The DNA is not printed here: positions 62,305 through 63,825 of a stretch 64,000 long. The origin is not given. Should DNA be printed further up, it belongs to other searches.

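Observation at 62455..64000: Aromatic/Arg-rich small ORF directly upstream of a radical SAM/SPASM maturase: candidate multi-cyclophane (triceptide-like) RiPP locus, cut by the window edge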

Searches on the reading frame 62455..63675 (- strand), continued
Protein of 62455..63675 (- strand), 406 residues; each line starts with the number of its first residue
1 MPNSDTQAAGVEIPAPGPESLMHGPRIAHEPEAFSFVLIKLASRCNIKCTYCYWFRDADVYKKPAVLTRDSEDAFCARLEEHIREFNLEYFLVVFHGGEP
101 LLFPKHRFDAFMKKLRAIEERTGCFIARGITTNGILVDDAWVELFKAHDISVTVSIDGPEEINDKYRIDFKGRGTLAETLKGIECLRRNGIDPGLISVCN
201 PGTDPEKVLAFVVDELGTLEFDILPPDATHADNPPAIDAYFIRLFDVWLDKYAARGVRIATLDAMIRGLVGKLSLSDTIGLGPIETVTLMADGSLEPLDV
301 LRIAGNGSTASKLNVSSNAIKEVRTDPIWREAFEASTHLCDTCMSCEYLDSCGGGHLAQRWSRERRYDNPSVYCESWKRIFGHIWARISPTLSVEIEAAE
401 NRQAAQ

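Call 54: search_protein_families(library=ncbifam, proteins=[L046:4001-5155:+, L041:4001-5146:+, L040:4001-5065:+, L024:4001-5203:+], max_evalue=0.001)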
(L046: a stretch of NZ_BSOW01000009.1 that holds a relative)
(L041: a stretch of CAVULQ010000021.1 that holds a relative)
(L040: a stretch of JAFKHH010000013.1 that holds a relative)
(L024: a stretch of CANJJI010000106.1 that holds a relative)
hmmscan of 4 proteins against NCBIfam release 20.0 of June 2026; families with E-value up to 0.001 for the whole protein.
L046:4001-5155:+ (385 aa): 58 families (the best 25 are shown)
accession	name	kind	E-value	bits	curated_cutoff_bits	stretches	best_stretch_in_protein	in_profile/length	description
NF041707.1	rSAM_YhhB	equivalog_domain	8.1e-90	301.4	445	1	20-376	2-368/369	cyclophane-forming radical SAM/SPASM peptide maturase YhhB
TIGR04269.1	SAM_SPASM_FxsB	subfamily_domain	6.4e-83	278.8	370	1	19-370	1-362/363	FxsB family cyclophane-forming radical SAM/SPASM peptide maturase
TIGR04496.1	rSAM_XyeB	equivalog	3.1e-50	171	450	1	22-367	6-363/385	cyclophane-forming radical SAM/SPASM peptide maturase XyeB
TIGR03942.1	sulfatase_rSAM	equivalog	1e-41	143.2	349.45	1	23-374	3-358/363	anaerobic sulfatase maturase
TIGR04261.1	rSAM_GlyRichRpt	subfamily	8.6e-36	123.7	310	1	27-349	4-335/363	cyclophane-forming radical SAM/SPASM peptide maturase GrrM/OscB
NF041298.1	rSAM_mat_DynA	equivalog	7.1e-35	120.6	450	2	24-178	5-153/356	dynobactin maturation radical SAM/SPASM protein DynA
NF010321.0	PRK13758.1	equivalog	3.2e-32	112.1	441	2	18-182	3-164/370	anaerobic sulfatase-maturase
NF041718.1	rSAM_phane_AMC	equivalog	2e-30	106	425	1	20-353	6-339/362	cyclophane-forming radical SAM peptide maturase AmcB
NF047865.1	rSAM_PapB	equivalog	7.4e-28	97.7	340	1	19-340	2-315/330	PapB family radical SAM/SPASM ranthipeptide maturase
TIGR03906.1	quino_hemo_SAM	equivalog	3e-26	92.1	453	1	12-174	86-244/467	quinohemoprotein amine dehydrogenase maturation protein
NF010308.0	PRK13745.1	equivalog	9.1e-25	87.4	484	1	16-199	10-192/412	anaerobic sulfatase-maturation protein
TIGR04163.1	rSAM_cobopep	equivalog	1.4e-21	76.7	375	1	23-181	67-218/428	peptide-modifying radical SAM enzyme CbpB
TIGR04064.1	rSAM_nif11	equivalog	1.5e-20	73.4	518.7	1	13-172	71-225/459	nif11-like peptide radical SAM maturase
NF038107.1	rSAM_NF038107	equivalog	2.4e-20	72.7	600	1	14-172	80-234/444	Cys-every-fifth radical SAM/SPASM peptide maturase CefB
TIGR03978.1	rSAM_paired_1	equivalog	2.6e-18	66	370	1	24-172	87-228/466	His-Xaa-Ser system radical SAM maturase HxsB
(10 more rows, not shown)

L041:4001-5146:+ (382 aa): 48 families (the best 25 are shown)
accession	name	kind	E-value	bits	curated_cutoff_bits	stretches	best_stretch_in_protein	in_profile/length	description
NF041707.1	rSAM_YhhB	equivalog_domain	2.3e-81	273.6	445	1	23-379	2-368/369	cyclophane-forming radical SAM/SPASM peptide maturase YhhB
TIGR04269.1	SAM_SPASM_FxsB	subfamily_domain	2.9e-77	260.2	370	1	22-372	1-361/363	FxsB family cyclophane-forming radical SAM/SPASM peptide maturase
TIGR04496.1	rSAM_XyeB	equivalog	4.8e-46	157.2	450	1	25-376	6-369/385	cyclophane-forming radical SAM/SPASM peptide maturase XyeB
TIGR03942.1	sulfatase_rSAM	equivalog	4e-41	141.3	349.45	1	26-377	3-358/363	anaerobic sulfatase maturase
NF041298.1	rSAM_mat_DynA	equivalog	7.6e-34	117.2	450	1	27-377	5-354/356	dynobactin maturation radical SAM/SPASM protein DynA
TIGR04261.1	rSAM_GlyRichRpt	subfamily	5.4e-33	114.5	310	1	30-209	4-184/363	cyclophane-forming radical SAM/SPASM peptide maturase GrrM/OscB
NF041718.1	rSAM_phane_AMC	equivalog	9.2e-30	103.9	425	1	23-351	6-334/362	cyclophane-forming radical SAM peptide maturase AmcB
NF010321.0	PRK13758.1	equivalog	1.5e-29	103.3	441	1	22-377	4-363/370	anaerobic sulfatase-maturase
NF010308.0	PRK13745.1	equivalog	4.5e-29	101.6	484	1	17-205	8-195/412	anaerobic sulfatase-maturation protein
NF041300.1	rSAM_mat_DarW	exception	5.3e-24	84.8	650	1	18-348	34-369/415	radical SAM/SPASM peptide maturase DarW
NF047865.1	rSAM_PapB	equivalog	6.6e-22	78.2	340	1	22-343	2-315/330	PapB family radical SAM/SPASM ranthipeptide maturase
TIGR03906.1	quino_hemo_SAM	equivalog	3.1e-21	75.6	453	1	16-177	88-244/467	quinohemoprotein amine dehydrogenase maturation protein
TIGR04064.1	rSAM_nif11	equivalog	4.5e-20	71.8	518.7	1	16-176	71-227/459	nif11-like peptide radical SAM maturase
TIGR04163.1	rSAM_cobopep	equivalog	1.6e-18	66.7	375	1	23-176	64-210/428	peptide-modifying radical SAM enzyme CbpB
NF038005.1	rSAM_mat_DarE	equivalog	5.2e-18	65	650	1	26-343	77-399/432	darobactin maturation radical SAM/SPASM protein DarE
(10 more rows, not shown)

L040:4001-5065:+ (355 aa): 62 families (the best 25 are shown)
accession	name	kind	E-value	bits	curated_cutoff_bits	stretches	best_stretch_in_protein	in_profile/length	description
NF041707.1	rSAM_YhhB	equivalog_domain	2.6e-83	280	445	1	3-354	4-365/369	cyclophane-forming radical SAM/SPASM peptide maturase YhhB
TIGR04269.1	SAM_SPASM_FxsB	subfamily_domain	1.3e-69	235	370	1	3-350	4-361/363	FxsB family cyclophane-forming radical SAM/SPASM peptide maturase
TIGR04496.1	rSAM_XyeB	equivalog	1.4e-52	178.7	450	1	4-346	7-361/385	cyclophane-forming radical SAM/SPASM peptide maturase XyeB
TIGR03942.1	sulfatase_rSAM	equivalog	1.2e-47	162.7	349.45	1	7-352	7-355/363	anaerobic sulfatase maturase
NF041298.1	rSAM_mat_DynA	equivalog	4.5e-44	150.9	450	1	5-354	5-353/356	dynobactin maturation radical SAM/SPASM protein DynA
TIGR04261.1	rSAM_GlyRichRpt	subfamily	2.3e-37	128.9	310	1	7-332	3-336/363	cyclophane-forming radical SAM/SPASM peptide maturase GrrM/OscB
NF010321.0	PRK13758.1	equivalog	2.2e-34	119.2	441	1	3-353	6-361/370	anaerobic sulfatase-maturase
NF041718.1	rSAM_phane_AMC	equivalog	7.4e-34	117.3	425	1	3-334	8-339/362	cyclophane-forming radical SAM peptide maturase AmcB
NF010308.0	PRK13745.1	equivalog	1e-33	116.9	484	1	3-186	15-197/412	anaerobic sulfatase-maturation protein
NF047865.1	rSAM_PapB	equivalog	6.6e-27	94.6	340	1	4-154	6-151/330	PapB family radical SAM/SPASM ranthipeptide maturase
NF041300.1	rSAM_mat_DarW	exception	1.1e-21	77.1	650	1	4-349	44-393/415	radical SAM/SPASM peptide maturase DarW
TIGR03906.1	quino_hemo_SAM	equivalog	5.5e-21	74.7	453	1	3-153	96-242/467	quinohemoprotein amine dehydrogenase maturation protein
TIGR03978.1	rSAM_paired_1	equivalog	5.2e-20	71.7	370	1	6-153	88-228/466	His-Xaa-Ser system radical SAM maturase HxsB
TIGR04083.1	rSAM_pep_methan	hypoth_equivalog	1.1e-19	70.6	300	1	10-354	9-343/376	TIGR04083 family peptide-modifying radical SAM enzyme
TIGR03974.1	rSAM_six_Cys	equivalog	1.1e-19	70.6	425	1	5-155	101-247/451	thioether cross-link-forming SCIFF peptide maturase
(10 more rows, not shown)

L024:4001-5203:+ (401 aa): 61 families (the best 25 are shown)
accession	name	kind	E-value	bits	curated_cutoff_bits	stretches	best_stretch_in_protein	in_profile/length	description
NF041707.1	rSAM_YhhB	equivalog_domain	8.4e-84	281.6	445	1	30-383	3-366/369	cyclophane-forming radical SAM/SPASM peptide maturase YhhB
TIGR04269.1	SAM_SPASM_FxsB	subfamily_domain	1.3e-73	248.2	370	1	31-378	4-361/363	FxsB family cyclophane-forming radical SAM/SPASM peptide maturase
TIGR04496.1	rSAM_XyeB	equivalog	2e-54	184.7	450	1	31-374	6-361/385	cyclophane-forming radical SAM/SPASM peptide maturase XyeB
TIGR03942.1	sulfatase_rSAM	equivalog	1e-35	123.5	349.45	1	36-381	8-356/363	anaerobic sulfatase maturase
NF041718.1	rSAM_phane_AMC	equivalog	1.3e-35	123.1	425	1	27-361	4-338/362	cyclophane-forming radical SAM peptide maturase AmcB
NF041298.1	rSAM_mat_DynA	equivalog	3.7e-35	121.6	450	1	33-383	5-354/356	dynobactin maturation radical SAM/SPASM protein DynA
NF041300.1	rSAM_mat_DarW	exception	3.8e-30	105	650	1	26-350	37-366/415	radical SAM/SPASM peptide maturase DarW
TIGR04261.1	rSAM_GlyRichRpt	subfamily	7.1e-30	104.2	310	1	36-207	4-174/363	cyclophane-forming radical SAM/SPASM peptide maturase GrrM/OscB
NF010321.0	PRK13758.1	equivalog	6.1e-28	98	441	1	32-381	7-361/370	anaerobic sulfatase-maturase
NF010308.0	PRK13745.1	equivalog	6.8e-26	91.1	484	1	31-195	15-177/412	anaerobic sulfatase-maturation protein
NF047865.1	rSAM_PapB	equivalog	1.5e-25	90.1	340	1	32-223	6-191/330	PapB family radical SAM/SPASM ranthipeptide maturase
NF038005.1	rSAM_mat_DarE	equivalog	5.5e-23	81.4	650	1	31-354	76-404/432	darobactin maturation radical SAM/SPASM protein DarE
TIGR03906.1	quino_hemo_SAM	equivalog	6e-22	77.9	453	1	3-355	68-419/467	quinohemoprotein amine dehydrogenase maturation protein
NF038107.1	rSAM_NF038107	equivalog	6.9e-21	74.5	600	1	35-184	91-237/444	Cys-every-fifth radical SAM/SPASM peptide maturase CefB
TIGR04083.1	rSAM_pep_methan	hypoth_equivalog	5.3e-20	71.6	300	1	38-386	9-347/376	TIGR04083 family peptide-modifying radical SAM enzyme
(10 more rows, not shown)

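Call 57: predict_structure(alignment_id=A1)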
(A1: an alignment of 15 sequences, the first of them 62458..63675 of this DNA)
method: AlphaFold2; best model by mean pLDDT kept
length: 406 residues; sequences in the alignment: 15
mean_pLDDT: 58.4   pTM: 0.62
mean pLDDT of the five models: 58.4, 57.2, 56.9, 56.0, 54.3
residues with pLDDT >= 90: 45; 70-90: 114; 50-70: 52; < 50: 195
segments of 3 or more residues with pLDDT < 50: 1-34, 42-66, 162-172, 227-234, 273-374, 394-406
pLDDT, mean of each block of 10 residues (from residue 1): 29 23 25 50 40 37 55 76 75 66 82 93 89 85 94 76 44 68 92 75 76 87 59 59 90 89 67 44 38 41 30 38 43 40 39 34 31 53 77 43 32
secondary structure, 60 per line:
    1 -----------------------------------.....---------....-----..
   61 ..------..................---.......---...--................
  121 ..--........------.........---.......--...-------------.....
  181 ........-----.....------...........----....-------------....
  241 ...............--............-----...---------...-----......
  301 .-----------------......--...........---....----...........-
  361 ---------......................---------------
elements in order: E36-40 H50-53 H59-62 H69-86 E90-96 H105-122 E125-132 H139-147 E151-157 H176-188 E194-198 H205-215 E220-223 H237-255 H260-269 E287-289 E295-297 H298-301 H319-324 H327-337 H341-344 H349-359 H370-391

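Call 62: list_cluster_members(proteins=[P0230, P0121, P0154, P0131, P0001, P0027])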
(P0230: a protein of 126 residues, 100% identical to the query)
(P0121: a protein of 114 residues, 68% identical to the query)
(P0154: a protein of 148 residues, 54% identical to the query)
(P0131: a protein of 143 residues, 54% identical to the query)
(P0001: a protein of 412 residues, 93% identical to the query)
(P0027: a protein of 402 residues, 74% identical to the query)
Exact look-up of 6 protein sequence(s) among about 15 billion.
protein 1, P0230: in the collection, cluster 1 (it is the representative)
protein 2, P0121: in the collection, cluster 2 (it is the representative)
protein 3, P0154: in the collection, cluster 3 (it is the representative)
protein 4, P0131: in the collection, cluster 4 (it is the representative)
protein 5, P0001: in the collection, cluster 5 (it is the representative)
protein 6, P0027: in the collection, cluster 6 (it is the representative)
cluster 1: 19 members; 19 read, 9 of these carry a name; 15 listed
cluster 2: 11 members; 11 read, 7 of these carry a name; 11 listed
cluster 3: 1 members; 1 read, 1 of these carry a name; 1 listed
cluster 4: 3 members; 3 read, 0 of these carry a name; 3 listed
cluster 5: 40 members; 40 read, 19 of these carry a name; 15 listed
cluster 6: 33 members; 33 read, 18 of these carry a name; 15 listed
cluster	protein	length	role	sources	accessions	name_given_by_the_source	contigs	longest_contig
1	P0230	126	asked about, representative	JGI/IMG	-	hypothetical protein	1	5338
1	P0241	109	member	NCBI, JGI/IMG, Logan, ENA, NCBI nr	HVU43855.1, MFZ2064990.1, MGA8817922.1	MAG: hypothetical protein WB624_11560 [Xanthobacteraceae bacterium] | hypothetical protein [Xanthobacteraceae bacterium]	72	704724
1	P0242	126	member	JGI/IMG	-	hypothetical protein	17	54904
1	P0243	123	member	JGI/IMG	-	hypothetical protein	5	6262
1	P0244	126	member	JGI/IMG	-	hypothetical protein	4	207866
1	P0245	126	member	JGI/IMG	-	hypothetical protein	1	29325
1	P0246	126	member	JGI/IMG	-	hypothetical protein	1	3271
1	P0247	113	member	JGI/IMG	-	hypothetical protein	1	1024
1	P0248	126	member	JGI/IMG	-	hypothetical protein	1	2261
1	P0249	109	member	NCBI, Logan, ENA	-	-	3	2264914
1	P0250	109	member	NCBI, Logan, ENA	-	-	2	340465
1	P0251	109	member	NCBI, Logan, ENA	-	-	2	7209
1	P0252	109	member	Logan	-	-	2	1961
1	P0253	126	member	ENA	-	-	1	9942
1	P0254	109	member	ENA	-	-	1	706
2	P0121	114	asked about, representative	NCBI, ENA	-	-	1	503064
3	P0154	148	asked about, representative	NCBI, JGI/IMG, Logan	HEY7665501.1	MAG TPA: hypothetical protein VH934_20475 [Xanthobacteraceae bacterium] | hypothetical protein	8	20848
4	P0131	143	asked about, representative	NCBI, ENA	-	-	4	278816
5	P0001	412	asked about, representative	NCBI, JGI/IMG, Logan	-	uncharacterized protein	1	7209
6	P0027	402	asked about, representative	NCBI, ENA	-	-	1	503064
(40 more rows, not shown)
